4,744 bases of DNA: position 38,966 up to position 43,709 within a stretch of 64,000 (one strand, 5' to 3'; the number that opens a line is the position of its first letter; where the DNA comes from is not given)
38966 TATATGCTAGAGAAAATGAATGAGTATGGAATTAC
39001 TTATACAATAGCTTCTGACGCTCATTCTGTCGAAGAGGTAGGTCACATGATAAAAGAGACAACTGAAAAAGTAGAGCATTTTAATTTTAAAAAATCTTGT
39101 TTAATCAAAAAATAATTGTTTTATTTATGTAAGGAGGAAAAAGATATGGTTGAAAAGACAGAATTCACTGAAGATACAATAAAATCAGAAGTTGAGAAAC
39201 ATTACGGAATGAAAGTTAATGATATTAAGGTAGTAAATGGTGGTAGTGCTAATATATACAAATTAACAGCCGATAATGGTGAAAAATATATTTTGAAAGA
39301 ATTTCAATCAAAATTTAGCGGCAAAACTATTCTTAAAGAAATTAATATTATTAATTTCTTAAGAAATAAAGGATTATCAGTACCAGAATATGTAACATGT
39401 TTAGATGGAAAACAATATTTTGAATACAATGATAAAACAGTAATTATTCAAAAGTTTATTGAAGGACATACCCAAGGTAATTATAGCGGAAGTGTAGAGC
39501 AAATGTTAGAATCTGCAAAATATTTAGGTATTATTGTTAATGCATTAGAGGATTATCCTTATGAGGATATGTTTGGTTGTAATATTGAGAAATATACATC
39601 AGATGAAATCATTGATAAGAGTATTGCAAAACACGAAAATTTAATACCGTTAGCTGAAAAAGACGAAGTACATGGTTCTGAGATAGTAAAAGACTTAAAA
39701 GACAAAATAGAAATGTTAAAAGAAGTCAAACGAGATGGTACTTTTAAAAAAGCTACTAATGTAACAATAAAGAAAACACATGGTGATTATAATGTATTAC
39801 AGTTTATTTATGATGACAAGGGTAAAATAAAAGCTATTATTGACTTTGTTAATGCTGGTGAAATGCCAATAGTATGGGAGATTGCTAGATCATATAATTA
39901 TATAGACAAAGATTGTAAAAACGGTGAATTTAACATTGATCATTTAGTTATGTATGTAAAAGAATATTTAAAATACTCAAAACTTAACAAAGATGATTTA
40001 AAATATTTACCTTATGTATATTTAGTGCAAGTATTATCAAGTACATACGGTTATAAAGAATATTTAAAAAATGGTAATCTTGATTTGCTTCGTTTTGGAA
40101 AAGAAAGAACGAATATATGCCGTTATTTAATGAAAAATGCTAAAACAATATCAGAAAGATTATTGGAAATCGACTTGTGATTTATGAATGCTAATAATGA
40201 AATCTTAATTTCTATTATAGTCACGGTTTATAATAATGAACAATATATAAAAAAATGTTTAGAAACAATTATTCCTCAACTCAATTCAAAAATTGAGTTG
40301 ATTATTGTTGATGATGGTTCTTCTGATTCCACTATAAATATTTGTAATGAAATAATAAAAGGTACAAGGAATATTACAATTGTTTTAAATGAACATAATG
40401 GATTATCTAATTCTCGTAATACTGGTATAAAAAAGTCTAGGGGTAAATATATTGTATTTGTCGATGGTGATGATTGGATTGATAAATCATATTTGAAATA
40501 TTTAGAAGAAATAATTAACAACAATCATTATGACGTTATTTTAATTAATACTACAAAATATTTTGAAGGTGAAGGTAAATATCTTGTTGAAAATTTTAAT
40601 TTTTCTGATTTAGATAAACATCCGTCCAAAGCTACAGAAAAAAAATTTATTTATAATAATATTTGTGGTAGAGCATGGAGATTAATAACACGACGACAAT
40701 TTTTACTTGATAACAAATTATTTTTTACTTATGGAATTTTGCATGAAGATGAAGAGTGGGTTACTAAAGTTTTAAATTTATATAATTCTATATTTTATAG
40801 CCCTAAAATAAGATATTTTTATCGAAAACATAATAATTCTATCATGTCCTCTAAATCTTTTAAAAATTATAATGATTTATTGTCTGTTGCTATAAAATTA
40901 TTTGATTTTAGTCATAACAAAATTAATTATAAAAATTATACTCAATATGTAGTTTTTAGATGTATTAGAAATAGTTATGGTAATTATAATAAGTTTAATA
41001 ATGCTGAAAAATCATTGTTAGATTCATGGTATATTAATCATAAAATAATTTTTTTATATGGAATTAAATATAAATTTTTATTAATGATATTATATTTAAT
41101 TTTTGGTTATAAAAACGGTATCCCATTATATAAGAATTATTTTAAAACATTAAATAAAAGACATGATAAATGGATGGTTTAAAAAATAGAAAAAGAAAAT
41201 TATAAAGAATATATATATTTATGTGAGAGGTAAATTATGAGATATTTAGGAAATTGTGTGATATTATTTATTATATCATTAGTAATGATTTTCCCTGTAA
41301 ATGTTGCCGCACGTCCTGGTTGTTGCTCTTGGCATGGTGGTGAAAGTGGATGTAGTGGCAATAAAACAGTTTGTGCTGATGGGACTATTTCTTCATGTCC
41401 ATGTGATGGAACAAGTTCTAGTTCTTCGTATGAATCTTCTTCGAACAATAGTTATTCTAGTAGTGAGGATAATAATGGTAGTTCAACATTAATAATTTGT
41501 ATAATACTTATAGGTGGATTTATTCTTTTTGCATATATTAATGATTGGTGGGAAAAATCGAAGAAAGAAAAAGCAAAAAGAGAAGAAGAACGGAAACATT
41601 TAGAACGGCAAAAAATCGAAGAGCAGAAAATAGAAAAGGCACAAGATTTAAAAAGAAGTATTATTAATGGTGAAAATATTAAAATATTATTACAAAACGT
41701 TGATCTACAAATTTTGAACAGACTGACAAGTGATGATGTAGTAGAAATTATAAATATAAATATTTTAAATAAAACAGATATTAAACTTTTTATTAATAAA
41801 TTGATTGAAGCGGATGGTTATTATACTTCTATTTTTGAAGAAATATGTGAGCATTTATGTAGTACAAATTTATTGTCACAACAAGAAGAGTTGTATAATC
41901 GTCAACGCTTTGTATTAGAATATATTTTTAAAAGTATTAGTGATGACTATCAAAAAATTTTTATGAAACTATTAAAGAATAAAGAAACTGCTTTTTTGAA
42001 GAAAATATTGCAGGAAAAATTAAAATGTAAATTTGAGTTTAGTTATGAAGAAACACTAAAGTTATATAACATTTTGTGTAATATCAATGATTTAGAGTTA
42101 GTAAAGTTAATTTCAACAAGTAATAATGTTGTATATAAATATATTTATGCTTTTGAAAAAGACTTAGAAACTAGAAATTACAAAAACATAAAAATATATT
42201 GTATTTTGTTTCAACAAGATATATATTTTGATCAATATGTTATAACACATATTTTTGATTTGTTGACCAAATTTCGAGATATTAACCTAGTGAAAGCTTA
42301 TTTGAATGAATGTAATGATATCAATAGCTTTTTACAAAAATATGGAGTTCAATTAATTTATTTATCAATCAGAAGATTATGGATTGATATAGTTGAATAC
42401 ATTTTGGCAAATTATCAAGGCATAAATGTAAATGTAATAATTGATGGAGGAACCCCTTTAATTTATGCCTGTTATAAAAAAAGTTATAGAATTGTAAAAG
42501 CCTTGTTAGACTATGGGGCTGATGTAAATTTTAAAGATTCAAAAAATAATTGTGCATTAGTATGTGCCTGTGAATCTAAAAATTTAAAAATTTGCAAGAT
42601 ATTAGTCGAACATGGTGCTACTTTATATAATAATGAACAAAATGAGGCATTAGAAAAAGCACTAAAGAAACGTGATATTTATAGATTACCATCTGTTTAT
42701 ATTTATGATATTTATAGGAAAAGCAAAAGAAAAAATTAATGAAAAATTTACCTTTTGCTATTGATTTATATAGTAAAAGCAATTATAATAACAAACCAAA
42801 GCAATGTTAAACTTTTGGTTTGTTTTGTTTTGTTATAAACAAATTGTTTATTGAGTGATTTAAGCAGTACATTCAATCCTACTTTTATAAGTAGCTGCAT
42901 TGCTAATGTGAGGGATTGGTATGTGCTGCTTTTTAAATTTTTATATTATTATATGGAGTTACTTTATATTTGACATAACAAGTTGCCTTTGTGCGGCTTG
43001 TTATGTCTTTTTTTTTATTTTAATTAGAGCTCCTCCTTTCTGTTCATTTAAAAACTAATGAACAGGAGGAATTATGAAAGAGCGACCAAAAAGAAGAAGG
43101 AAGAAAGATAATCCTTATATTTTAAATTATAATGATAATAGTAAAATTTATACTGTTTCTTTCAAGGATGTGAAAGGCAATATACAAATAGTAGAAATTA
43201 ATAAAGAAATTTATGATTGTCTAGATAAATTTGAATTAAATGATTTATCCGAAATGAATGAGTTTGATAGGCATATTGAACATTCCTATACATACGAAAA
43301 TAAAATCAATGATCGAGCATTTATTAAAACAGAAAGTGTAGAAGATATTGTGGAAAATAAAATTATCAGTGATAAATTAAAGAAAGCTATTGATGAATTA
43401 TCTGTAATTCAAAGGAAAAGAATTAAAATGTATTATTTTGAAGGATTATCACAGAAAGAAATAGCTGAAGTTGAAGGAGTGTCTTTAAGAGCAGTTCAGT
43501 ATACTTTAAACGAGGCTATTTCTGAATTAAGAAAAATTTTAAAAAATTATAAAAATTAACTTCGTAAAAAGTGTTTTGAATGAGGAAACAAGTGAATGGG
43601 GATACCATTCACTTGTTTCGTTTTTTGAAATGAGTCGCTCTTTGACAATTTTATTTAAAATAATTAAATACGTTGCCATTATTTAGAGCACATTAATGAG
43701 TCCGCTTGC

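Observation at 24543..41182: Orphan 17-gene cytoplasmic glyco/acyl/phospho-tailoring operon carried as ICE cargo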

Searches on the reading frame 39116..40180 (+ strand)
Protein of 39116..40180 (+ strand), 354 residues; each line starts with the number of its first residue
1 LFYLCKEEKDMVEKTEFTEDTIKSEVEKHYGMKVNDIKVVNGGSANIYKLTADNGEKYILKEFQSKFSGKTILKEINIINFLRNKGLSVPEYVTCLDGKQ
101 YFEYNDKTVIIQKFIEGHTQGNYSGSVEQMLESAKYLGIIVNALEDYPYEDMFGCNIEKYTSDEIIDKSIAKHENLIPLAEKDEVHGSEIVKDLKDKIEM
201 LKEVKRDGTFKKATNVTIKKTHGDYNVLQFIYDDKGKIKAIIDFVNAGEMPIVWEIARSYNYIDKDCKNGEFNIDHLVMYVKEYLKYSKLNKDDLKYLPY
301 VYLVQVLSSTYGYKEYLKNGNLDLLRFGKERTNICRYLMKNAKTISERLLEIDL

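Call 6: search_protein_families(library=pfam, proteins=[window:39116-40180:+], max_evalue=0.01)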
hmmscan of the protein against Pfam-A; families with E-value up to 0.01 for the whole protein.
window:39116-40180:+ (354 aa): 1 family
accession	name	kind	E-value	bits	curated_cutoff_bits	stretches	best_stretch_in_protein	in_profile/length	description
PF01636.29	APH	-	2e-10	41.3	23.2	1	36-264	1-214/239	Phosphotransferase enzyme family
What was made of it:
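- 39116..40180 (+): g16, APH-fold small-molecule kinase (called start 39146). Core cassette and the most conserved gene. APH E 2e-10 (call 6).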

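Call 10: search_protein_families(library=ncbifam, proteins=[window:39116-40180:+], max_evalue=0.01)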
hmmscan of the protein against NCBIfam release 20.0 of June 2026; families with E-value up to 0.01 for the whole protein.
window:39116-40180:+ (354 aa): 4 families
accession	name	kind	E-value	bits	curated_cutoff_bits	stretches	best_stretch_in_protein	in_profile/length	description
NF003558.0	PRK05231.1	equivalog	3.8e-13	49.1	271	1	16-301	6-269/322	homoserine kinase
TIGR00938.1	thrB_alt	equivalog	3.6e-07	29.8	255.9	1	34-301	24-268/307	homoserine kinase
NF004799.0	PRK06148.1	subfamily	1.2e-06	26.8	1128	1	13-296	7-280/1015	hypothetical protein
NF053880.1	SprCtKinCotIBac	equivalog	1.2e-05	24.5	550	1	25-119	8-100/328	spore coat kinase CotI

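Call 43: search_solved_structures(query=A4, max_evalue=0.01)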
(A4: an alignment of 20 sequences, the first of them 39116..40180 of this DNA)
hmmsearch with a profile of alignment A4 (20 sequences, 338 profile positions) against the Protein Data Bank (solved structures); distinct sequences matched with E-value up to 0.01: 3.
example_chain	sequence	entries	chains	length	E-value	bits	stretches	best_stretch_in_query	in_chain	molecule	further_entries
6sui_A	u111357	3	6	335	1.6e-05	27.6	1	5-154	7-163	Phosphotransferase enzyme family protein | Phosphotransferase enzyme family protein, amicoumacin kinase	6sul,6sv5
2q83_A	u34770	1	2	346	0.00085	21.9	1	11-238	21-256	YtaA protein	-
6sum_A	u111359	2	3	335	0.0051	19.3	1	14-159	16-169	AMICOUMACIN KINASE | APH domain-containing protein, amicoumacin kinase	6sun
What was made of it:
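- The APH is nearest to amicoumacin kinase (call 43). The APH profile hits the spore-coat kinase YtaA/CotI (calls 10, 43).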

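Call 58: search_protein_families(library=padloc, proteins=[window:39116-40180:+], max_evalue=0.001)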
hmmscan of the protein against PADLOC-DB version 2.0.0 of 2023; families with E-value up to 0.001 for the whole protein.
window:39116-40180:+ (354 aa): 0 families

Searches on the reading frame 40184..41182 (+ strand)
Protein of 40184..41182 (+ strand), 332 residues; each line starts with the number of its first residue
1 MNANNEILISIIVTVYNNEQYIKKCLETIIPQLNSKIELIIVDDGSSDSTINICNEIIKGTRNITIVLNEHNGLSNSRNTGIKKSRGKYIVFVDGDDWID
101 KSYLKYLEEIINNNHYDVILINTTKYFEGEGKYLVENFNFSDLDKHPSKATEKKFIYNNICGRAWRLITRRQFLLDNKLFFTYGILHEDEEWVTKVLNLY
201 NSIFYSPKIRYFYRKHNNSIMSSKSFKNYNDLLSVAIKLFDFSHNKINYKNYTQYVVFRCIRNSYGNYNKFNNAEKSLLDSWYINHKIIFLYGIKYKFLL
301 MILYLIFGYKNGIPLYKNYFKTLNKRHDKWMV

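Call 6: search_protein_families(library=pfam, proteins=[window:40184-41182:+], max_evalue=0.01)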
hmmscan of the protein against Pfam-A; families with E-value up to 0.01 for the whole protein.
window:40184-41182:+ (332 aa): 3 families
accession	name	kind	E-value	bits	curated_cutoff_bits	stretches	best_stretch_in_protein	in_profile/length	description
PF00535.33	Glycos_transf_2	-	1.2e-33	116.9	23.3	1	10-144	1-133/168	Glycosyl transferase family 2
PF10111.15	Glyco_tranf_2_2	-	5.8e-12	46.1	27.3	1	10-252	1-259/276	Glycosyltransferase like family 2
PF13641.12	Glyco_tranf_2_3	-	3.1e-11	44.2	27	1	9-118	3-118/230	Glycosyltransferase like family 2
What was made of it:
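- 40184..41182 (+): g17, GT2 glycosyltransferase with one C-terminal hydrophobic segment. Accessory module and last gene of the conserved 17-gene unit. Glycos_transf_2 E 1e-33 (call 6).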

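Call 10: search_protein_families(library=ncbifam, proteins=[window:40184-41182:+], max_evalue=0.01)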
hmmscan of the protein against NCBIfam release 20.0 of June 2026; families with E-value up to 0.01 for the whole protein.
window:40184-41182:+ (332 aa): 25 families
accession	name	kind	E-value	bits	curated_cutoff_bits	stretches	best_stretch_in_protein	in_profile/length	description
NF007482.0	PRK10073.1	equivalog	1.6e-33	116.1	423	1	4-225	3-227/334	glycosyltransferase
NF047683.1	TeichurnBiosyTuaG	equivalog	5.3e-20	72.1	400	1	5-172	4-165/252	teichuronic acid biosynthesis protein TuaG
TIGR03937.1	PgaC_IcaA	equivalog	2.6e-16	59.6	422.3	1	4-113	42-152/407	poly-beta-1,6-N-acetyl-D-glucosamine synthase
NF050050.1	ProtGlycPglI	equivalog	3e-16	59.7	500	1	9-288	4-276/306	GalNAc(5)-diNAcBac-PP-undecaprenol beta-1,3-glucosyltransferase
NF053739.1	GlytfEpsEBac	equivalog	4.8e-15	55.2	450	1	9-124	3-121/265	glycosyltransferase EpsE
TIGR04283.1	glyco_like_mftF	equivalog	1.4e-14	54.2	182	1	9-117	1-103/221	TIGR04283 family arsenosugar biosynthesis glycosyltransferase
NF041875.1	EPS_EpsD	equivalog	1.7e-14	54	370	1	9-107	1-100/325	exopolysaccharide biosynthesis glycosyltransferase EpsD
TIGR03965.1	mycofact_glyco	equivalog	7.8e-12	44.8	280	1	9-106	76-174/467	mycofactocin biosynthesis glycosyltransferase MftF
NF041394.1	GtaseAglG_Halo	equivalog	8.1e-12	45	440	1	9-140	3-137/304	glucosyl-dolichyl phosphate glucuronosyltransferase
TIGR03111.1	glyc2_xrt_Gpos1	hypoth_equivalog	3.8e-11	42.4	363.95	1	9-113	51-158/439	TIGR03111 family XrtG-associated glycosyltransferase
NF038302.1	EPS_HpsE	equivalog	6e-11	41.9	300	1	9-105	3-105/307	hormogonium polysaccharide biosynthesis glycosyltransferase HpsE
NF038299.1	EPS_HpsN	equivalog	1.1e-10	41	425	1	8-112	2-107/317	hormogonium polysaccharide biosynthesis glycosyltransferase HpsN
NF047588.1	GlcsyltransPgfSStrep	equivalog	2e-10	40.4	500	1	8-120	2-118/308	glycosyltransferase PgfS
TIGR04009.1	wcaE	equivalog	8.4e-09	35.1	369.2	1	8-131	2-126/248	colanic acid biosynthesis glycosyltransferase WcaE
NF007986.1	PRK10714.1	equivalog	1.3e-08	34.2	529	1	9-108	8-112/316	undecaprenyl-phosphate 4-deoxy-4-formamido-L-arabinose transferase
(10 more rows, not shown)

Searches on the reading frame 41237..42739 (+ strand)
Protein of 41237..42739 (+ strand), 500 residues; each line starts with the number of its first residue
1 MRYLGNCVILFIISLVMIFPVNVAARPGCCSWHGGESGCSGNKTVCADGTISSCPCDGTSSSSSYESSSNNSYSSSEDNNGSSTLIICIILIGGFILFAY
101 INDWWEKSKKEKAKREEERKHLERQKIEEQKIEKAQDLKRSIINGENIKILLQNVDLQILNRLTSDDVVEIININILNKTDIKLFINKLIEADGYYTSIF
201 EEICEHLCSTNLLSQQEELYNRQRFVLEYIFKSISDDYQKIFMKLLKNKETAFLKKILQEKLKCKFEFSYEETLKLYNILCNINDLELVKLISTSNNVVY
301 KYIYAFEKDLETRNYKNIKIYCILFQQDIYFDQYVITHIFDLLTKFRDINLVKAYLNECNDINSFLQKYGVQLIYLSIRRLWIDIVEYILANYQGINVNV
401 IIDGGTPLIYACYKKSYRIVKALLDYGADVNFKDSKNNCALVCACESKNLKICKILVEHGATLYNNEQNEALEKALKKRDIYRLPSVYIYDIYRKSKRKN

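Call 6: search_protein_families(library=pfam, proteins=[window:41237-42739:+], max_evalue=0.01)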
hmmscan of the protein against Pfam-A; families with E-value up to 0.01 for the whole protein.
window:41237-42739:+ (500 aa): 7 families
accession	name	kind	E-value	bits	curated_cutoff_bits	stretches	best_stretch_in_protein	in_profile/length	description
PF12796.13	Ank_2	-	2.5e-16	60.5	27.3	2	347-434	8-90/90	Ankyrin repeats (3 copies)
PF00023.36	Ank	-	7.5e-12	45.3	21.1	1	403-434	1-32/33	Ankyrin repeat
PF13606.12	Ank_3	-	2.9e-10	39.8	22.3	1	403-431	1-29/30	Ankyrin repeat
PF13637.12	Ank_4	-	1e-08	35.7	22.7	1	383-424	10-50/50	Ankyrin repeats (many copies)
PF13857.12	Ank_5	-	7.6e-07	29.8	27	1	393-438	5-50/56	Ankyrin repeats (many copies)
PF23745.1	ANK_LRRK2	-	5.4e-05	23.5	27.5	1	410-481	37-106/130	LRRK2 ANK repeat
PF10500.14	SR-25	-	0.0041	17.2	40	1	60-134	63-117/226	Nuclear RNA-splicing-associated protein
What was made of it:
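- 41237..42739 (+): Possible 18th gene on this ICE only. Type-I membrane protein: signal peptide, Cys/Ser-rich ectodomain, one TM helix, cytoplasmic ankyrin repeats. Ank_2 E 3e-16 (call 6).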

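Call 10: search_protein_families(library=ncbifam, proteins=[window:41237-42739:+], max_evalue=0.01)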
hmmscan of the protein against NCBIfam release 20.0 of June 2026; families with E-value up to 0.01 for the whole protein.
window:41237-42739:+ (500 aa): 8 families
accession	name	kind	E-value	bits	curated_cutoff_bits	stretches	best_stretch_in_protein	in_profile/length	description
NF043028.1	T4SS_AnkX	equivalog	5.3e-08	31.5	1400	1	338-481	550-698/938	Dot/Icm T4SS effector AnkN/AnkX/LegA8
NF043023.1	T4SS_AnkH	equivalog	2.3e-07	29.9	600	1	404-462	32-90/467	Dot/Icm T4SS effector AnkH/LegA3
NF043029.1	T4SS_AnkY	equivalog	2.3e-07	29.6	600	1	406-473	460-529/543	Dot/Icm T4SS effector AnkY/LegA9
NF041931.2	MzaA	equivalog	1e-05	24.6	800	1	403-470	34-101/726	MZA anti-phage system associated sigma-70 family RNA polymerase sigma factor MzaA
NF007463.0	PRK10040.1-2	equivalog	2e-05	24.3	93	1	8-53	4-48/58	hypothetical protein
NF007464.0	PRK10040.1-4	equivalog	0.0018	19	168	1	8-54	9-53/112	hypothetical protein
NF058671.1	sortase_SrtD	exception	0.003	17.3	140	1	87-151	3-67/187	class D sortase, LPxTATN-specific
NF045610.1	acin_4_helix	equivalog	0.0067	16.5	50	0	67-118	24-73/131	putative four-helix membrane protein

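Call 58: search_protein_families(library=padloc, proteins=[window:41237-42739:+], max_evalue=0.001)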
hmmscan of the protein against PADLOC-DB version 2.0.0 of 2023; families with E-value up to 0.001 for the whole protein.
window:41237-42739:+ (500 aa): 2 families
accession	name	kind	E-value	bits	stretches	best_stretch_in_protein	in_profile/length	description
PDLC04783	PDC-M72A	-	6.1e-13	46.8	1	348-477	242-369/392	-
PDLC02908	Ankyrin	-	4.1e-08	29.9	1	402-475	734-809/880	-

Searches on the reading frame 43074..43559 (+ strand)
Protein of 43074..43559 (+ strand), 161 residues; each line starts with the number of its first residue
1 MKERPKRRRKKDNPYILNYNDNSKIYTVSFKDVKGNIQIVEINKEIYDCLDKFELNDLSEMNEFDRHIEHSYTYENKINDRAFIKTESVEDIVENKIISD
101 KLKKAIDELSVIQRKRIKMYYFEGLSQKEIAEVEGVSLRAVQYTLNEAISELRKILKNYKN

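Call 6: search_protein_families(library=pfam, proteins=[window:43074-43559:+], max_evalue=0.01)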
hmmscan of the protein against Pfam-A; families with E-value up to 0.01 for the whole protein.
window:43074-43559:+ (161 aa): 4 families
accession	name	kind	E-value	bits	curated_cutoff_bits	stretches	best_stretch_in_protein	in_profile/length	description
PF08281.18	Sigma70_r4_2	-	7.4e-12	45.2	25.7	1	100-149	2-51/54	Sigma-70, region 4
PF04545.22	Sigma70_r4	-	3.4e-08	33.3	24.1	1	105-154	1-50/50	Sigma-70, region 4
PF07638.17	Sigma70_ECF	-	5.2e-05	23.7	21.1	1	98-146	126-173/185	ECF sigma factor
PF04297.20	UPF0122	-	0.0011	19.7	22.7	1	113-160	22-65/101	Putative helix-turn-helix protein, YlxM / p13 like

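Call 10: search_protein_families(library=ncbifam, proteins=[window:43074-43559:+], max_evalue=0.01)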
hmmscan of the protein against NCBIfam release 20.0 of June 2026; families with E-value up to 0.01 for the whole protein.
window:43074-43559:+ (161 aa): 58 families (the best 25 are shown)
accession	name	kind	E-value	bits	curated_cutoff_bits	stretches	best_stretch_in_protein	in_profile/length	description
TIGR02937.1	sigma70-ECF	superfamily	5e-15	55.5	42.9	1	61-156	85-165/165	sigma-70 family RNA polymerase sigma factor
TIGR02985.1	Sig70_bacteroi1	subfamily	4.3e-12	46.5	126.4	1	70-156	73-162/162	RNA polymerase sigma-70 factor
NF009172.0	PRK12519.1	subfamily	4.5e-10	39.4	222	1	94-159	127-192/194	RNA polymerase sigma factor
TIGR02959.1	SigZ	equivalog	6.3e-10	39.1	168.65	1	75-157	68-149/170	RNA polymerase sigma factor SigZ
NF007228.0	PRK09646.1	subfamily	4.9e-09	36.1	226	1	85-157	119-191/194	ECF RNA polymerase sigma factor SigK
TIGR02479.1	FliA_WhiG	subfamily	7e-09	35.7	189.6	1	44-156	114-223/224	FliA/WhiG family RNA polymerase sigma factor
TIGR02983.1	SigE-fam_strep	subfamily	8.8e-09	35.4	141.55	1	89-157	91-159/162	SigE family RNA polymerase sigma factor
NF007215.0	PRK09637.1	equivalog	2e-08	34.5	212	1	76-157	75-155/181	RNA polymerase sigma factor SigZ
TIGR02950.1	SigM_subfam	subfamily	2.5e-08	33.9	147.95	1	73-156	75-158/159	RNA polymerase sigma factor, SigM family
NF004113.0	PRK05602.1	equivalog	3.5e-08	33.3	208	1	64-158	110-203/211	RNA polymerase sigma factor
TIGR02984.1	Sig-70_plancto1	subfamily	1.7e-07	31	183.75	1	99-156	131-188/189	RNA polymerase sigma-70 factor, Planctomycetaceae-specific subfamily 1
NF004572.0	PRK05911.1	equivalog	2.9e-07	30.1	378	1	71-157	171-254/257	RNA polymerase sigma factor sigma-28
NF004935.0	PRK06288.1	equivalog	3.3e-07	30.2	343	1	86-160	192-266/270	RNA polymerase sigma factor WhiG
NF005413.0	PRK06986.1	subfamily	4.5e-07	29.9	201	1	44-159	131-239/241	RNA polymerase sigma factor FliA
NF006930.0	PRK09415.1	subfamily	1.1e-06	28.6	198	1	77-158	96-177/179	RNA polymerase factor sigma C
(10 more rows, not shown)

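Call 59: find_encoding_contigs(protein=window:43074-43559:+, flank=10000, max_places=8)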
Protein window:43074-43559:+ (161 aa): 22 contigs read that carry it; 8 places shown.
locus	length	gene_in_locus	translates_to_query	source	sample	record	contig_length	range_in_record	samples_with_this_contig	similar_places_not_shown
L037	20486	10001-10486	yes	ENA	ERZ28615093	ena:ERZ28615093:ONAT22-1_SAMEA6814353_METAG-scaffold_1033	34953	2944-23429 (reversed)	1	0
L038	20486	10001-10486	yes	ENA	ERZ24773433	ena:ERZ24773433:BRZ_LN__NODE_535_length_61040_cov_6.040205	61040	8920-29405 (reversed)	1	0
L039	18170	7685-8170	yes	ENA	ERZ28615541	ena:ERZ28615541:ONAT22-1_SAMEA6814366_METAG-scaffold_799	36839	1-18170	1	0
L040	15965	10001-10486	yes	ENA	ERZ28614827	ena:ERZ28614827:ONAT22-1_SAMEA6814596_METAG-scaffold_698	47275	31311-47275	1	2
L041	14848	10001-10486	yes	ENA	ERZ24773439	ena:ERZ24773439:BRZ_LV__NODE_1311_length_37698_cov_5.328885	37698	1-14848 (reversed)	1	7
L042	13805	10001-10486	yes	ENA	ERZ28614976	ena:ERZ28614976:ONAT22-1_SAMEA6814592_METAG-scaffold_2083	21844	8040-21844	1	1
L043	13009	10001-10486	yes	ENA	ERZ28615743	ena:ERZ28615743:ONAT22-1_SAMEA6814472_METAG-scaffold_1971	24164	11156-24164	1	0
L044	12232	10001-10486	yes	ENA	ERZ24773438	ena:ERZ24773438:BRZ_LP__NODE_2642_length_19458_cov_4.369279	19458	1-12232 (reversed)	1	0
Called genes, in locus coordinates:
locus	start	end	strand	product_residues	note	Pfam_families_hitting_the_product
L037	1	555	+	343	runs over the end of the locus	PF00534:Glycos_transf_1 (weak)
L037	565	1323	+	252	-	PF01261:AP_endonuc_2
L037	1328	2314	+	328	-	-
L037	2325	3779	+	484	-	PF00670:AdoHcyase_NAD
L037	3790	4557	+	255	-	-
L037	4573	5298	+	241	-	PF08282:Hydrolase_3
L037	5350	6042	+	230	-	PF02811:PHP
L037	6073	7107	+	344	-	PF01636:APH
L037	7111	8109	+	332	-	PF00535:Glycos_transf_2, PF10111:Glyco_tranf_2_2, PF13641:Glyco_tranf_2_3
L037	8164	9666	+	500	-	PF13606:Ank_3 (faint), PF12796:Ank_2, PF13637:Ank_4 (faint), PF13857:Ank_5 (weak), PF00023:Ank (weak)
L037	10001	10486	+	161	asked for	PF08281:Sigma70_r4_2, PF04545:Sigma70_r4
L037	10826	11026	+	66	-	-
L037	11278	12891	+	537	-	PF00239:Resolvase, PF07508:Recombinase, PF13408:Zn_ribbon_recom, PF14287:DUF4368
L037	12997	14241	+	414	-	PF01520:Amidase_3, PF22310:NMB0315_dom_I (faint), PF27219:MJ0874 (faint), PF23577:LysM_RLK (faint), PF00570:HRDC (faint), PF01476:LysM, PF04225:LysM_OapA (faint), PF01476:LysM, +3 more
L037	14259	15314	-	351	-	PF16403:Bact_surface_Ig-like, PF01522:Polysacc_deac_1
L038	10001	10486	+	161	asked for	PF08281:Sigma70_r4_2, PF04545:Sigma70_r4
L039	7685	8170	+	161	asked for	PF08281:Sigma70_r4_2, PF04545:Sigma70_r4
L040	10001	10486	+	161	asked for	PF08281:Sigma70_r4_2, PF04545:Sigma70_r4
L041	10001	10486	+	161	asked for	PF08281:Sigma70_r4_2, PF04545:Sigma70_r4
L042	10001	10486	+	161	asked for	PF08281:Sigma70_r4_2, PF04545:Sigma70_r4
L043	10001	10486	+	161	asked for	PF08281:Sigma70_r4_2, PF04545:Sigma70_r4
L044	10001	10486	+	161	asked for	PF08281:Sigma70_r4_2, PF04545:Sigma70_r4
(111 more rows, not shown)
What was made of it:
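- Tried and rejected: ICE relatives with the same sigma factor but other cargo (call 59).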
